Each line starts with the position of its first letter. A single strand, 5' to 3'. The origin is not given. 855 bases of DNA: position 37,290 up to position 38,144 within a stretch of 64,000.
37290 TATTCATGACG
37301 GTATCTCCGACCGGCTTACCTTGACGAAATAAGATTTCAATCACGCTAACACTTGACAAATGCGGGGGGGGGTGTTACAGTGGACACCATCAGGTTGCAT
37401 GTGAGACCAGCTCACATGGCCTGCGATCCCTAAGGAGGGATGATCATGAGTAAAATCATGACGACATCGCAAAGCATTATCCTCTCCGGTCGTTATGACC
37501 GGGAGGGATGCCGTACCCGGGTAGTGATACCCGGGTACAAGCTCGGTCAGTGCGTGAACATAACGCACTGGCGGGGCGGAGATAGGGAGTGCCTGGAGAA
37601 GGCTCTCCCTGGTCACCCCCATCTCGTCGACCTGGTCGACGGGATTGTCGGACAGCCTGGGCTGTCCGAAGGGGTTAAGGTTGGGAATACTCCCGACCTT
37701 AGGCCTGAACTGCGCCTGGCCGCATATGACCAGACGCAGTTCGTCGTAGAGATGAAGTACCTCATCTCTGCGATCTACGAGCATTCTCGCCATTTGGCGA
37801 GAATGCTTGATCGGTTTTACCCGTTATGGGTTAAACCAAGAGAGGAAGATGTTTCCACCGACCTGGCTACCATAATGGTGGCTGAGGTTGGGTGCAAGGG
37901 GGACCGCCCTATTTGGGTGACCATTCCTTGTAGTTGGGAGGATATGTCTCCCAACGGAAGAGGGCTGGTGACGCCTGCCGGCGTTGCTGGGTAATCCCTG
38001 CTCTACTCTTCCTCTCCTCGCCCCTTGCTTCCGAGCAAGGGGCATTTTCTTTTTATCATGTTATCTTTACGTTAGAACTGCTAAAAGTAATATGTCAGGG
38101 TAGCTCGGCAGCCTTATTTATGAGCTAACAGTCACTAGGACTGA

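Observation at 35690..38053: Cassette-like locus: identical terminator and 38-nt blocks plus a duplicated leader bracket two unrelated genes (one slot empty, one filled)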

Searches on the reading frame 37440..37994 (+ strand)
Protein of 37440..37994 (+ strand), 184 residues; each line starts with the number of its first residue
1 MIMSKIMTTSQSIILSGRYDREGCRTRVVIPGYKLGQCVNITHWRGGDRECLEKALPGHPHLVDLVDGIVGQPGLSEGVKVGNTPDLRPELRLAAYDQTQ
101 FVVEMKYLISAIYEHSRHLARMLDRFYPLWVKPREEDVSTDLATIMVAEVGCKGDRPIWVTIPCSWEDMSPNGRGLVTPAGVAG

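Call 8: search_protein_families(library=pfam, proteins=[window:37440-37994:+], max_evalue=0.01)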
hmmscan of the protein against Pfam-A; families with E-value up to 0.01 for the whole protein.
window:37440-37994:+ (184 aa): 0 families

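Call 13: find_encoding_contigs(protein=window:37440-37994:+, flank=6000, max_places=10)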
Protein window:37440-37994:+ (184 aa): no gene with exactly this product is on record in the collection.

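Call 14: find_homologous_proteins(query=window:37446-37994:+, max_evalue=0.01)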
Query window:37446-37994:+ (182 aa): 58 proteins with E <= 0.01 among 110 candidates.
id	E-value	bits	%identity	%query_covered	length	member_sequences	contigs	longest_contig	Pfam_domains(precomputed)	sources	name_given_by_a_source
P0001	1.7e-114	398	96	100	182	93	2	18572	-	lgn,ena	-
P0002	1.6e-113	395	92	100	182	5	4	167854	-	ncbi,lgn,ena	-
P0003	6.1e-108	377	91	100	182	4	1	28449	-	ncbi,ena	-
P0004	1.1e-106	373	91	100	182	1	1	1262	-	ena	-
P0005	9.5e-106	370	89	100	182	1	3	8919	-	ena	-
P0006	2.7e-105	368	88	100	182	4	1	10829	-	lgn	-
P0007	1.5e-103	362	88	100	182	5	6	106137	-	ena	-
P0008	1.4e-102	359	87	100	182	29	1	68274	-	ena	-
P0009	4.7e-101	354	87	100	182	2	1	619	-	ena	-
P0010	2.1e-100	352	85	100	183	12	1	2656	-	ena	-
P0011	9.8e-100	350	85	100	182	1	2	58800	-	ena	-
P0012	3.2e-99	348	84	100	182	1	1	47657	-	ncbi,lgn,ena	-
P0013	3.5e-98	345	86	100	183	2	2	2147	-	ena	-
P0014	5.2e-96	338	82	100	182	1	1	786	-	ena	-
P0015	5.5e-96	338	83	100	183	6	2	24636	-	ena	-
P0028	2.9e-84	299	74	100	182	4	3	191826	-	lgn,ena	-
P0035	2.0e-79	284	73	100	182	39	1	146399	-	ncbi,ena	-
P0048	9.9e-71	255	65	100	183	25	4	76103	-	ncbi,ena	-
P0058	4.3e-21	93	40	100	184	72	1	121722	-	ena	-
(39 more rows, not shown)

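Call 15: find_encoding_contigs(protein=P0002, flank=7000, max_places=4)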
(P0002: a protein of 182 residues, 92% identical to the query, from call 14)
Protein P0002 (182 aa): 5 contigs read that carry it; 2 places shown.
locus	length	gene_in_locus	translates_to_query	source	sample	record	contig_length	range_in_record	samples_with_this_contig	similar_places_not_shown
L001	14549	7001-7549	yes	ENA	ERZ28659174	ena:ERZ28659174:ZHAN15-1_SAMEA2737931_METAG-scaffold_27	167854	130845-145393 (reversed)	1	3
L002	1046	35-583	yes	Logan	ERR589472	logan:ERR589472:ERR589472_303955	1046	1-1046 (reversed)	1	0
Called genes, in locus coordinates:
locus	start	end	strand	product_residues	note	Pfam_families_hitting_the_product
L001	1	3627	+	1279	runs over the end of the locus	PF02811:PHP, PF07733:DNA_pol3_alpha, PF17657:DNA_pol3_finger, PF14579:HHH_6, PF01336:tRNA_anti-codon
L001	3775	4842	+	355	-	PF04545:Sigma70_r4, PF05066:HARE-HTH (faint)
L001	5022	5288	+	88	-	-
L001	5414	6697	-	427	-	PF13173:AAA_14, PF13635:DUF4143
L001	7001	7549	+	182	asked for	-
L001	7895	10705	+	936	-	PF00005:ABC_tran (faint), PF02463:SMC_N (faint), PF03193:RsgA_GTPase (faint), PF13191:AAA_16 (faint), PF13304:AAA_21 (faint), PF13476:AAA_23 (faint), PF17760:UvrA_inter, PF17755:UvrA_DNA-bind, +2 more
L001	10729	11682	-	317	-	PF00056:Ldh_1_N, PF02866:Ldh_1_C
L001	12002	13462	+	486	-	PF13567:DUF4131 (weak), PF03772:Competence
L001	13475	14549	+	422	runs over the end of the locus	PF08245:Mur_ligase_M, PF08353:MurT_C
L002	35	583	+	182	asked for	-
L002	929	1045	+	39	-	?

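Call 16: find_encoding_contigs(protein=P0028, flank=7000, max_places=3)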
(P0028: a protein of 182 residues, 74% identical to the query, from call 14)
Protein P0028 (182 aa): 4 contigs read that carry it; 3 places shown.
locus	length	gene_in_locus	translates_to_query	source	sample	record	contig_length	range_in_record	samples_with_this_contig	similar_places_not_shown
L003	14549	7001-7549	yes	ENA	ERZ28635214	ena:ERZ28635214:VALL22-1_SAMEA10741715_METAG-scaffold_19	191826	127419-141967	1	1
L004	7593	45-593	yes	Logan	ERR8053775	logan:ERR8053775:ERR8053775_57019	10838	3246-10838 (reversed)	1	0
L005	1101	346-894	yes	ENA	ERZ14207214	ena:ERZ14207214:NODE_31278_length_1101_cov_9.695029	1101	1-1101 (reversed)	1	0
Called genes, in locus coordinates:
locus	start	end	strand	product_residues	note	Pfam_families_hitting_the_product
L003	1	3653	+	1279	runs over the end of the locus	PF02811:PHP, PF07733:DNA_pol3_alpha, PF17657:DNA_pol3_finger, PF14579:HHH_6, PF01336:tRNA_anti-codon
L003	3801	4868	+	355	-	PF04545:Sigma70_r4, PF05066:HARE-HTH (faint)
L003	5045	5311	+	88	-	-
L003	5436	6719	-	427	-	PF13173:AAA_14, PF13635:DUF4143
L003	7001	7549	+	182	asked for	-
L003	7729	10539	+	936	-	PF00005:ABC_tran (faint), PF02463:SMC_N (faint), PF03193:RsgA_GTPase (faint), PF13191:AAA_16 (faint), PF13304:AAA_21 (faint), PF13476:AAA_23 (faint), PF17760:UvrA_inter, PF17755:UvrA_DNA-bind, +2 more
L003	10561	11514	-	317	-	PF00056:Ldh_1_N, PF02866:Ldh_1_C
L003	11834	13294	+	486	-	PF13567:DUF4131 (weak), PF03772:Competence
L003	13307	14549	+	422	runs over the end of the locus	PF08245:Mur_ligase_M, PF08353:MurT_C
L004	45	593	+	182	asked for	-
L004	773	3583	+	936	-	PF00005:ABC_tran (faint), PF02463:SMC_N (faint), PF03193:RsgA_GTPase (faint), PF13191:AAA_16 (faint), PF13304:AAA_21 (faint), PF13476:AAA_23 (faint), PF17760:UvrA_inter, PF17755:UvrA_DNA-bind, +2 more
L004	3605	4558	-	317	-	PF00056:Ldh_1_N, PF02866:Ldh_1_C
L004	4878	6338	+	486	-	PF13567:DUF4131 (weak), PF03772:Competence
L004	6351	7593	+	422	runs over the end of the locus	PF08245:Mur_ligase_M, PF08353:MurT_C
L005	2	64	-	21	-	?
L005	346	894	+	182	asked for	-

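Call 17: find_encoding_contigs(protein=P0048, flank=7000, max_places=3)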
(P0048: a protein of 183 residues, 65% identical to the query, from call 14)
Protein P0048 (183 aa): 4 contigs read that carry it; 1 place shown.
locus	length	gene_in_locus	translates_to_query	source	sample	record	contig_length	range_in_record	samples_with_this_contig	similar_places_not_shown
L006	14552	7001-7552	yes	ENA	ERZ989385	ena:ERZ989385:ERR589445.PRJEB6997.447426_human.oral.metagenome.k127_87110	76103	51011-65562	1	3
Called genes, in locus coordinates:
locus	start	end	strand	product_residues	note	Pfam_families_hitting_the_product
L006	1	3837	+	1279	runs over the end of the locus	PF02811:PHP, PF07733:DNA_pol3_alpha, PF17657:DNA_pol3_finger, PF14579:HHH_6, PF01336:tRNA_anti-codon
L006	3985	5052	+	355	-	PF04545:Sigma70_r4, PF05066:HARE-HTH (weak)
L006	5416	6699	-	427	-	PF13173:AAA_14, PF13635:DUF4143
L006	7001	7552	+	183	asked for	-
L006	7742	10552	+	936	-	PF00005:ABC_tran (faint), PF02463:SMC_N (faint), PF03193:RsgA_GTPase (faint), PF13191:AAA_16 (faint), PF13304:AAA_21 (faint), PF13476:AAA_23 (faint), PF17760:UvrA_inter, PF17755:UvrA_DNA-bind, +2 more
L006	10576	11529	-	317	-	PF00056:Ldh_1_N, PF02866:Ldh_1_C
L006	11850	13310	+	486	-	PF13567:DUF4131 (weak), PF03772:Competence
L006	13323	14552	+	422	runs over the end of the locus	PF08245:Mur_ligase_M, PF08353:MurT_C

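Call 24: find_encoding_contigs(protein=P0058, flank=7000, max_places=2)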
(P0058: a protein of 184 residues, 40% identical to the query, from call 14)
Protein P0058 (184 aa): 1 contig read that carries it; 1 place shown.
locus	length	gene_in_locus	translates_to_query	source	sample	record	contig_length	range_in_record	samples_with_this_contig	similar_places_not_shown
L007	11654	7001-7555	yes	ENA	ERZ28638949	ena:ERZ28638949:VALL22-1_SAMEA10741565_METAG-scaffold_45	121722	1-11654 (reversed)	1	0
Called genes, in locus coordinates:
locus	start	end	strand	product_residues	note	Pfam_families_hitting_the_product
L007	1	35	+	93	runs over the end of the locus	-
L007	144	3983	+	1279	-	PF02811:PHP, PF07733:DNA_pol3_alpha, PF17657:DNA_pol3_finger, PF14579:HHH_6, PF01336:tRNA_anti-codon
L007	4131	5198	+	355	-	PF04545:Sigma70_r4, PF05066:HARE-HTH (faint)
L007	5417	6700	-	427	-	PF13173:AAA_14, PF13635:DUF4143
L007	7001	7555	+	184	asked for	-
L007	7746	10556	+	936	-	PF00005:ABC_tran (faint), PF02463:SMC_N (faint), PF03193:RsgA_GTPase (faint), PF13191:AAA_16 (faint), PF13304:AAA_21 (faint), PF13476:AAA_23 (faint), PF17760:UvrA_inter, PF17755:UvrA_DNA-bind, +2 more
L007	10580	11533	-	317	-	PF00056:Ldh_1_N, PF02866:Ldh_1_C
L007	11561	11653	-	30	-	?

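Call 25: find_encoding_contigs(protein=P0035, flank=7000, max_places=2)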
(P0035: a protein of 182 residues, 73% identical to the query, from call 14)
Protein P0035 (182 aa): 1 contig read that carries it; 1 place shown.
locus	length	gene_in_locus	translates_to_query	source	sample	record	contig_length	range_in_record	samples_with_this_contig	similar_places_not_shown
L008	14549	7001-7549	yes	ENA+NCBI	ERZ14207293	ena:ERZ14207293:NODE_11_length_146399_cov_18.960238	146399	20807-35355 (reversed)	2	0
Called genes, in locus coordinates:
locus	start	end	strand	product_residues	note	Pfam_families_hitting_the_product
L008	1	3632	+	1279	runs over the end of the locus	PF02811:PHP, PF07733:DNA_pol3_alpha, PF17657:DNA_pol3_finger, PF14579:HHH_6, PF01336:tRNA_anti-codon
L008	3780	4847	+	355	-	PF04545:Sigma70_r4, PF05066:HARE-HTH (faint)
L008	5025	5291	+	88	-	-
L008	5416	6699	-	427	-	PF13173:AAA_14, PF13635:DUF4143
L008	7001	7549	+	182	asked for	-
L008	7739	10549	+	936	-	PF00005:ABC_tran (faint), PF02463:SMC_N (faint), PF03193:RsgA_GTPase (faint), PF13191:AAA_16 (faint), PF13304:AAA_21 (faint), PF13476:AAA_23 (faint), PF17760:UvrA_inter, PF17755:UvrA_DNA-bind, +2 more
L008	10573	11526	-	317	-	PF00056:Ldh_1_N, PF02866:Ldh_1_C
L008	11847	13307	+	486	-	PF13567:DUF4131 (weak), PF03772:Competence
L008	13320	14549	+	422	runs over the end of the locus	PF08245:Mur_ligase_M, PF08353:MurT_C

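Call 26: search_protein_families(library=padloc, proteins=[window:37446-37994:+, L001:5022-5288:+], max_evalue=0.01)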
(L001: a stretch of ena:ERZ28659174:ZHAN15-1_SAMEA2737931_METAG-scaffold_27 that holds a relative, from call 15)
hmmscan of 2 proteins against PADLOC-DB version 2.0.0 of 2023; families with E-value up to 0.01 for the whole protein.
window:37446-37994:+ (182 aa): 0 families

L001:5022-5288:+ (88 aa): 0 families

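Call 38: find_homologous_proteins(query=L001:5022-5288:+, max_evalue=0.01)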
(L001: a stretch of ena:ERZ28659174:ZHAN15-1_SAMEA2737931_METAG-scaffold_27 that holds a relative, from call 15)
Query L001:5022-5288:+ (88 aa): 20 proteins with E <= 0.01 among 22 candidates.
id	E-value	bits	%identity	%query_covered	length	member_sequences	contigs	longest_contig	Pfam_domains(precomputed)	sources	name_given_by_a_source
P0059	1.9e-46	173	96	100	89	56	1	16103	-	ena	-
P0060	8.4e-45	168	91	100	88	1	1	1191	-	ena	-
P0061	1.8e-44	167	91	100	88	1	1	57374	-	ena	-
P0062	1.6e-43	164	90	100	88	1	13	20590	-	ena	-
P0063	5.8e-43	162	85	100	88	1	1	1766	-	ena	-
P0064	1.2e-38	148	78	100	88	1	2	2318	-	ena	-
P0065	1.5e-38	148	82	100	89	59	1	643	-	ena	-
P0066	1.7e-38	148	76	100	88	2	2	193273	-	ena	-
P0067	3.3e-38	147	76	100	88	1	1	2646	-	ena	-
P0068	6.3e-38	146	76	100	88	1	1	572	-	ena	-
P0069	8.9e-38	146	76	100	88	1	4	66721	-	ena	-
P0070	1.7e-37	145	76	100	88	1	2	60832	-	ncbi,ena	-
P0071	1.7e-37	145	76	100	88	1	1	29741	-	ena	-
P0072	2.2e-37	144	76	100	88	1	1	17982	-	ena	-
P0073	1.2e-36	142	76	100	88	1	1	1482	-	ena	-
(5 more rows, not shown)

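Call 43: search_solved_structures(query=A1, max_evalue=10)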
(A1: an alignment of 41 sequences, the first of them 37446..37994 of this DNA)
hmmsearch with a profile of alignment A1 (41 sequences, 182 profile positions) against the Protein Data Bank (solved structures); distinct sequences matched with E-value up to 10: 1.
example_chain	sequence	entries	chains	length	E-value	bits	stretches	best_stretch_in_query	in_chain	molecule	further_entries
1vk6_A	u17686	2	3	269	0.54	13.1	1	110-172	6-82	NADH pyrophosphatase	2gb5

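Call 44: search_solved_structures(query=A2, max_evalue=10)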
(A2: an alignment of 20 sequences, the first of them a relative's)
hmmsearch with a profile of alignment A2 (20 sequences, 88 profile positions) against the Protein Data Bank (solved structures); distinct sequences matched with E-value up to 10: 2.
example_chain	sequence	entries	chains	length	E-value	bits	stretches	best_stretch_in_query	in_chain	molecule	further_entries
4xxt_A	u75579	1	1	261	0.41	14.1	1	56-86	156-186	Fusion of predicted Zn-dependent amidase/peptidase (Cell wall hydrolase/DD-carboxypeptidas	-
4ine_A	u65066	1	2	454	1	12.8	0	23-45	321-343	Protein PMT-2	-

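Call 48: predict_structure(alignment_id=A1)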
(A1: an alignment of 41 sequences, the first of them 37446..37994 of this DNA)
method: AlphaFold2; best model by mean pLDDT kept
length: 182 residues; sequences in the alignment: 41
mean_pLDDT: 87.5   pTM: 0.82
mean pLDDT of the five models: 87.5, 87.1, 85.3, 84.5, 83.3
residues with pLDDT >= 90: 120; 70-90: 45; 50-70: 8; < 50: 9
segments of 3 or more residues with pLDDT < 50: 174-182
pLDDT, mean of each block of 10 residues (from residue 1): 81 92 93 94 87 95 90 83 95 91 92 96 95 87 94 94 81 46 32
secondary structure, 60 per line:
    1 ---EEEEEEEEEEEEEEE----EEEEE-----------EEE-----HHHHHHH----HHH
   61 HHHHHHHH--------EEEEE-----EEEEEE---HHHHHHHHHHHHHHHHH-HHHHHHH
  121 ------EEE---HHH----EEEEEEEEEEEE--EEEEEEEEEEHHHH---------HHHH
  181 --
elements in order: E4-18 E23-27 E39-41 H47-53 H58-68 E77-81 E87-92 H96-112 H114-120 E127-129 E140-151 E154-163 H164-167 H177-180

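Call 49: predict_structure(alignment_id=A2)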
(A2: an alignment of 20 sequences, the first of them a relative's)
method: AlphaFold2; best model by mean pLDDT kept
length: 89 residues; sequences in the alignment: 20
mean_pLDDT: 48.6   pTM: 0.42
mean pLDDT of the five models: 48.6, 47.6, 45.6, 44.8, 43.5
residues with pLDDT >= 90: 0; 70-90: 6; 50-70: 37; < 50: 46
segments of 3 or more residues with pLDDT < 50: 1-18, 57-61, 69-89
pLDDT, mean of each block of 10 residues (from residue 1): 30 43 63 70 58 55 50 39 29
secondary structure, 60 per line:
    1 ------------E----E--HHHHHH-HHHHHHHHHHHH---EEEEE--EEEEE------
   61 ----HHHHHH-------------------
elements in order: H21-26 H28-39 E43-47 E50-54 H65-70

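Call 53: fold_search(model_id=the predicted structure, library=pdb)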
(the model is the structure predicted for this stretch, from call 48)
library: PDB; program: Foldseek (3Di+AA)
matches with E <= 10: 611; with E <= 0.001: 0
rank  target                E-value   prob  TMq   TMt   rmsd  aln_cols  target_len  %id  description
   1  2iop_D                1.2e-01  0.20  0.23  0.09  13.9       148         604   14  Crystal Structure of Full-length HtpG, the Escherichia coli Hsp90, Bound to ADP (released 2006-11-21)
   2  3f56_E                2.0e-01  0.10  0.22  0.21  14.9       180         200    8  The structure of a previously undetected carboxysome shell protein: CsoS1D from Prochlorococcus marinus MED4 (released 2009-06-16)
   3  3c16_B                2.4e-01  0.16  0.28  0.28  14.8       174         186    6  Complex of GS-Alpha with the Catalytic Domains of Mammalian Adenylyl Cyclase: Complex with Adenosine-5'-Triphosphate a (released 2009-02-03)
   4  5m7x_C                2.5e-01  0.12  0.20  0.23  11.9       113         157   12  Translation initiation factor 4E in complex with (RP)-m2(7,2'O)GppSepG mRNA 5' cap analog (beta-Se-ARCA D1) (released 2017-11-29)
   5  5j5y_D                2.7e-01  0.18  0.21  0.23  12.0        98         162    9  Translation initiation factor 4E in complex with m2(7,2'O)GppCCl2ppG mRNA 5' cap analog (released 2017-05-10)
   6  5m80_C                3.2e-01  0.12  0.20  0.21  12.1       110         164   10  Translation initiation factor 4E in complex with (RP)-iPr-m7GppSpG mRNA 5' cap analog (released 2017-12-20)
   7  2iop_A                4.1e-01  0.13  0.24  0.09  13.7       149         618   13  Crystal Structure of Full-length HtpG, the Escherichia coli Hsp90, Bound to ADP (released 2006-11-21)
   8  4gf3_A                4.7e-01  0.20  0.27  0.35   7.2       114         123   13  Structure of a SycH-YopH Chaperone-Effector Complex (released 2013-03-27)
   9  3fch_B                4.7e-01  0.08  0.23  0.21  14.4       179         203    9  The structure of a previously undetected carboxysome shell protein: CsoS1D from Prochlorococcus marinus MED4 (released 2009-06-16)
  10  6zp4_O                4.9e-01  0.25  0.28  0.19  11.0       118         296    8  SARS-CoV-2 Nsp1 bound to a human 43S preinitiation ribosome complex - state 2 (released 2020-07-29)
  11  5ywk_A                4.9e-01  0.05  0.16  0.10  17.1       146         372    8  Crystal structure of Arabidopsis thaliana HPPD complexed with Benquitrione-Methyl (released 2019-01-16)
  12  1ysp                  5.3e-01  0.04  0.14  0.15  14.3       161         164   13  Crystal structure of the C-terminal domain of E. coli transcriptional regulator KdgR. (released 2005-03-22)
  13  2iop_C                5.6e-01  0.11  0.23  0.09  13.6       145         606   13  Crystal Structure of Full-length HtpG, the Escherichia coli Hsp90, Bound to ADP (released 2006-11-21)
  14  6osu                  5.6e-01  0.02  0.11  0.06  18.7       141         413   11  Crystal Structure of the D-alanyl-D-alanine carboxypeptidase DacD from Francisella tularensis (released 2019-05-15)
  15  1ab8_B                5.9e-01  0.12  0.27  0.28  14.2       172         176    8  RAT TYPE II ADENYLYL CYCLASE C2 DOMAIN/FORSKOLIN COMPLEX (released 1997-05-15)
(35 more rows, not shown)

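Call 54: fold_search(model_id=the predicted structure, library=viral)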
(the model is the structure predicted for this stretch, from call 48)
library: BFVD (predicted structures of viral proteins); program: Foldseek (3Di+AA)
matches with E <= 10: 436; with E <= 0.001: 0
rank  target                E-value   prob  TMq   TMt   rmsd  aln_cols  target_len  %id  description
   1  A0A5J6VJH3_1          1.7e-01  0.06  0.17  0.06  15.7       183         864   14  Uncharacterized protein [Megaviridae environmental sample]
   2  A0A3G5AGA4            2.2e-01  0.06  0.13  0.13  15.3       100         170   11  Uncharacterized protein [Satyrvirus sp.]
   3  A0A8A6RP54            2.5e-01  0.05  0.15  0.03  18.1       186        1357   10  Polyprotein [Hymenopteran flavi-related virus]
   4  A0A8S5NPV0            2.7e-01  0.07  0.12  0.10  14.7        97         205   18  NinB protein [Myoviridae sp. ctagO6]
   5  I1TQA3                3.0e-01  0.06  0.15  0.13  16.7       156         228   12  (no name in the UniProt tables at hand)
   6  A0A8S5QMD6            3.2e-01  0.07  0.17  0.23  11.9       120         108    8  LAGLIDADG DNA endonuclease family [CrAss-like virus sp. ctYsL76]
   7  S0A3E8                3.8e-01  0.04  0.13  0.06  13.6       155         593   10  Structural protein [Cellulophaga phage phi14:2]
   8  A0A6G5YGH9            4.3e-01  0.09  0.19  0.18  15.5       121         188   13  (no name in the UniProt tables at hand)
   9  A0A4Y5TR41            4.9e-01  0.08  0.21  0.28  17.1       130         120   13  (no name in the UniProt tables at hand)
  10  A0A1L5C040            4.9e-01  0.06  0.19  0.24  16.9       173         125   10  Uncharacterized protein [Aquamicrobium phage P14]
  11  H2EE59                4.9e-01  0.06  0.21  0.05  17.5       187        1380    7  Putative early transcription factor large subunit [Moumouvirus sp. 'Monve']
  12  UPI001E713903         4.9e-01  0.03  0.14  0.15  16.1       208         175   10  (no name look-up for this kind of identifier)
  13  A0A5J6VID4            5.5e-01  0.47  0.25  0.07   3.0        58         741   14  protein-synthesizing GTPase [Megaviridae environmental sample]
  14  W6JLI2                5.5e-01  0.05  0.19  0.17  13.9       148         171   11  Translation initiation factor elF-4e [Alphaentomopoxvirus acuprea]
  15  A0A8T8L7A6            5.9e-01  0.16  0.27  0.40   9.4       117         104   11  (no name in the UniProt tables at hand)
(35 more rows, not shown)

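Call 89: search_protein_families(library=ncbifam, proteins=[window:37446-37994:+, L001:5022-5288:+], max_evalue=0.01)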
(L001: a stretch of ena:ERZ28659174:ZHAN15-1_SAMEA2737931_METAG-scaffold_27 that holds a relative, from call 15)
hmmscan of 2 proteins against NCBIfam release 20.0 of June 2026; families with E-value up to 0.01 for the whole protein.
window:37446-37994:+ (182 aa): 0 families

L001:5022-5288:+ (88 aa): 0 families
